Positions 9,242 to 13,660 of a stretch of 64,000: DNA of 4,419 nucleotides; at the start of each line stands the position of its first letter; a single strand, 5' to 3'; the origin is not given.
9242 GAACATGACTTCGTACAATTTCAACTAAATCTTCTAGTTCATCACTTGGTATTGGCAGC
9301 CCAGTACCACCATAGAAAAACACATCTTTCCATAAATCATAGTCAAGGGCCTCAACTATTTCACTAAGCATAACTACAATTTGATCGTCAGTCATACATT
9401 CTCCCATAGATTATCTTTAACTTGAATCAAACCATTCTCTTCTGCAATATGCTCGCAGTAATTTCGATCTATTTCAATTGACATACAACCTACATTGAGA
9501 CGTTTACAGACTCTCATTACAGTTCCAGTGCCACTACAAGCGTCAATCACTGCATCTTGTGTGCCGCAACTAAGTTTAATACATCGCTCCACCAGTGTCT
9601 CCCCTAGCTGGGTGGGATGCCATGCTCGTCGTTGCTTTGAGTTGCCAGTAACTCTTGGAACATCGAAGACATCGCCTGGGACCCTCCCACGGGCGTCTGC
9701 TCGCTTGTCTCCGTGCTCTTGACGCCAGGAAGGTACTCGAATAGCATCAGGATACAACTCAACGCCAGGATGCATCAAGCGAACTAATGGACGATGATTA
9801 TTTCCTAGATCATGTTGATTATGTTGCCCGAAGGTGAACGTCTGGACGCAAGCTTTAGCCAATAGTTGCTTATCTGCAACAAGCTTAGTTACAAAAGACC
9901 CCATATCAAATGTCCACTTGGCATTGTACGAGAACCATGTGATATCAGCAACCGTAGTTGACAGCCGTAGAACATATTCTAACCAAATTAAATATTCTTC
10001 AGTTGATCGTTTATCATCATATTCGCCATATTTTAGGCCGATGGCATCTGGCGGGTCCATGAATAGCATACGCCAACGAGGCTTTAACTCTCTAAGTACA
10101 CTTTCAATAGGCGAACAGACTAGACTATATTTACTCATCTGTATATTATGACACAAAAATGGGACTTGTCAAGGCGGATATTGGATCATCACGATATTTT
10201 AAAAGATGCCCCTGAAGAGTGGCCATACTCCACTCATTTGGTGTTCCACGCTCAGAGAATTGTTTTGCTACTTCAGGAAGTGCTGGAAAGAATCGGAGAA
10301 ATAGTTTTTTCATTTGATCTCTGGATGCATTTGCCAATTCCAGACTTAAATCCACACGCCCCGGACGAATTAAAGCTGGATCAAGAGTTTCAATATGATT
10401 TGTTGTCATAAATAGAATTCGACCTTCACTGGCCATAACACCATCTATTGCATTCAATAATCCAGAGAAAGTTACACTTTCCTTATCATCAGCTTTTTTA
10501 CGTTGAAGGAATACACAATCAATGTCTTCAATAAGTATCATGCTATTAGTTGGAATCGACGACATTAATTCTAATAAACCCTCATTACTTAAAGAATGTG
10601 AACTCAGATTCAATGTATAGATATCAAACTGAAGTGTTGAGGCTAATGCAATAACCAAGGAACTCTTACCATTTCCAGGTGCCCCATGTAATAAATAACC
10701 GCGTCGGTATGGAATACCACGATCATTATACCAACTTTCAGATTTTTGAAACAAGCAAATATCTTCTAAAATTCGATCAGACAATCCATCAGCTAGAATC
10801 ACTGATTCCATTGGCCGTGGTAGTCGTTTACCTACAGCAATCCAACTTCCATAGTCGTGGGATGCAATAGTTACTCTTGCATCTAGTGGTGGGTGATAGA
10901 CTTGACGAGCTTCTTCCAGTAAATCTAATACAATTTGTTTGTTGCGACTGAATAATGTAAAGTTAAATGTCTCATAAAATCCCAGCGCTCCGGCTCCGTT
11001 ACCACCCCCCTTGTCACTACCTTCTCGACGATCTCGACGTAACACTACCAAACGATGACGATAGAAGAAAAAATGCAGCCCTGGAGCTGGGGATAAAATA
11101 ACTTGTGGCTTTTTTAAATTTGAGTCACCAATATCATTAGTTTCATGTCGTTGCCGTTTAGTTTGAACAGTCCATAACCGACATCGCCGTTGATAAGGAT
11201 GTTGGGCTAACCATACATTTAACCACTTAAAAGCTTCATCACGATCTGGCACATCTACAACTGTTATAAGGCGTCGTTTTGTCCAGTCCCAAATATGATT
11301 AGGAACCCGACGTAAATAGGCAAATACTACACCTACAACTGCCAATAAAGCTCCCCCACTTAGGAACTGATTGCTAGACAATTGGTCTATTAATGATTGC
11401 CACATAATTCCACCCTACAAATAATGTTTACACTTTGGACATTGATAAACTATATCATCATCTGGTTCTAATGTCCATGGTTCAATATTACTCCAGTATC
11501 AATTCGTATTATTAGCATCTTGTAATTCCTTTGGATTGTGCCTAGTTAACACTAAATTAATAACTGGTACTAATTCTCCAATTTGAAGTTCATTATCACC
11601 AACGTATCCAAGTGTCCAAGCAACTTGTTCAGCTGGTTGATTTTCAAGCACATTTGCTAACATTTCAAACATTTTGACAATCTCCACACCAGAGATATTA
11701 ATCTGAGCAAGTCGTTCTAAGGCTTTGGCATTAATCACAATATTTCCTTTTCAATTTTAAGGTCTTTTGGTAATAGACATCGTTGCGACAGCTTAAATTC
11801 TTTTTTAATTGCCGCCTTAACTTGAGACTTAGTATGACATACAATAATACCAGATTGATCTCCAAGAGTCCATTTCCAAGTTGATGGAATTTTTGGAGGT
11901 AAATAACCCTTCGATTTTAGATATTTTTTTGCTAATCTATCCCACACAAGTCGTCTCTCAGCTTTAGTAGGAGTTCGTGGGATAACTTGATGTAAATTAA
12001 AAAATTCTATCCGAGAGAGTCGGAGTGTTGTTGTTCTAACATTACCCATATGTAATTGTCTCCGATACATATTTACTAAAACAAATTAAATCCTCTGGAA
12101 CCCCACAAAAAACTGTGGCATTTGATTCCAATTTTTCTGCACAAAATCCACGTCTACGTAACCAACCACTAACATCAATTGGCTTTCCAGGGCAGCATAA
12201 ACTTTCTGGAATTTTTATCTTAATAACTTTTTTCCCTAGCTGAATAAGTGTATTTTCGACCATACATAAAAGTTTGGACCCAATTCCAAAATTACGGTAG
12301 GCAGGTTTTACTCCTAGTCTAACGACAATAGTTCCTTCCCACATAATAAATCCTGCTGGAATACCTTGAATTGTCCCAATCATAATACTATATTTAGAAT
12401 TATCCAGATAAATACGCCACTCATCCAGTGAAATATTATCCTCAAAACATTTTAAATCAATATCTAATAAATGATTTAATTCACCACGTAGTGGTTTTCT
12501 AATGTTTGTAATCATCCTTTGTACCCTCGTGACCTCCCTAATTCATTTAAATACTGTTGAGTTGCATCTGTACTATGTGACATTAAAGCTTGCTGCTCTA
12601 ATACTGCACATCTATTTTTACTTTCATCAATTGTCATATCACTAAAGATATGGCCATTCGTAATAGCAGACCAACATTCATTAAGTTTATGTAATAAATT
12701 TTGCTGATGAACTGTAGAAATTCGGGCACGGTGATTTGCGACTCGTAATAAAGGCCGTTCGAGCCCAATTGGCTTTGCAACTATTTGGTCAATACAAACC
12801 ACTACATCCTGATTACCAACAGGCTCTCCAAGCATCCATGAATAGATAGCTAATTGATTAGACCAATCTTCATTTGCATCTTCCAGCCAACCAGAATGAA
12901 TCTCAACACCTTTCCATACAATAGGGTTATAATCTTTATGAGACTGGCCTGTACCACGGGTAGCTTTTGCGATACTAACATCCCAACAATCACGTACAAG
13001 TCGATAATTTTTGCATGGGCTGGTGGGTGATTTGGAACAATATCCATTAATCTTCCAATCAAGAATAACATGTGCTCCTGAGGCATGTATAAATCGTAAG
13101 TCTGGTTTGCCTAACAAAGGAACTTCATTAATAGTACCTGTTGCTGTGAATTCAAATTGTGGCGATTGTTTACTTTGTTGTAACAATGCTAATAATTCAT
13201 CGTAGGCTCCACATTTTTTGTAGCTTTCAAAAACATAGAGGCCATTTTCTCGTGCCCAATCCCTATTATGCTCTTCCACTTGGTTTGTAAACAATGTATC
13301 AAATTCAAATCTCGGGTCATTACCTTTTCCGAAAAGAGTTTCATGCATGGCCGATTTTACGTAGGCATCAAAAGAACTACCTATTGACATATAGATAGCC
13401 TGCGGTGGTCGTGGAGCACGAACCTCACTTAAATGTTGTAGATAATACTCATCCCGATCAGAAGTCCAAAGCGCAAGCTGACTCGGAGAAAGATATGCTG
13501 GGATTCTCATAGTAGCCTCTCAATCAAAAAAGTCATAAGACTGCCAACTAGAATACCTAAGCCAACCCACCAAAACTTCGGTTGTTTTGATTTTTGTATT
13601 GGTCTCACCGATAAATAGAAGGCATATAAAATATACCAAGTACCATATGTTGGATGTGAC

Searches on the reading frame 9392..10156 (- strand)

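Call 22: search_protein_families(library=pfam, proteins=[window:9392-10156:-], max_evalue=0.01)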
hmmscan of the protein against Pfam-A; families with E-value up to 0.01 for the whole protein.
window:9392-10156:- (254 aa): 1 family
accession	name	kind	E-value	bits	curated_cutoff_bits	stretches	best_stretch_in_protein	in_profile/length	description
PF01555.25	N6_N4_Mtase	-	4.9e-21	76.1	26.7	1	30-238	3-220/221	DNA methylase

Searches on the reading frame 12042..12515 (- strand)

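Call 22: search_protein_families(library=pfam, proteins=[window:12042-12515:-], max_evalue=0.01)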
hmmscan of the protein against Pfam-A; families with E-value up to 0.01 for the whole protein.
window:12042-12515:- (157 aa): 3 families
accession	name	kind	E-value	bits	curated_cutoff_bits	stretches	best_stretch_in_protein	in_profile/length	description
PF13673.13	Acetyltransf_10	-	1e-05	26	23.6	1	21-102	10-92/128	Acetyltransferase (GNAT) domain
PF13508.13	Acetyltransf_7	-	0.00024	21.9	27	1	51-89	20-56/84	Acetyltransferase (GNAT) domain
PF00583.31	Acetyltransf_1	-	0.0003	21.5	20.7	1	45-99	36-97/116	Acetyltransferase (GNAT) family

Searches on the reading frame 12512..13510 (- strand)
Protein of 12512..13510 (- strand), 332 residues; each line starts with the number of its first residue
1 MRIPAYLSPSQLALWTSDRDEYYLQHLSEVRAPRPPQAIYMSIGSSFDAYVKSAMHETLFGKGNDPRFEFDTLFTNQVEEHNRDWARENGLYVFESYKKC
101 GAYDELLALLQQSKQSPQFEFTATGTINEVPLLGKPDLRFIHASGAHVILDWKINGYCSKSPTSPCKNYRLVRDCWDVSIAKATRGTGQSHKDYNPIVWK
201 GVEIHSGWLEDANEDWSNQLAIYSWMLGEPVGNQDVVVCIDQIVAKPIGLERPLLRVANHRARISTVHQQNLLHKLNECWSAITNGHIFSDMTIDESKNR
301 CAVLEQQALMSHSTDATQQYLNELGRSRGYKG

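Call 23: search_protein_families(library=pfam, proteins=[window:12512-13510:-], max_evalue=0.01)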
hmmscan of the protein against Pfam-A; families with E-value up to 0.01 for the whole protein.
window:12512-13510:- (332 aa): 1 family
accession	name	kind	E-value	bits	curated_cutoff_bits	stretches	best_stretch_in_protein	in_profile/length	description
PF22024.2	VP16-like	-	0.0037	17.6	27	1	23-68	81-124/133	Major capsid protein VP16-like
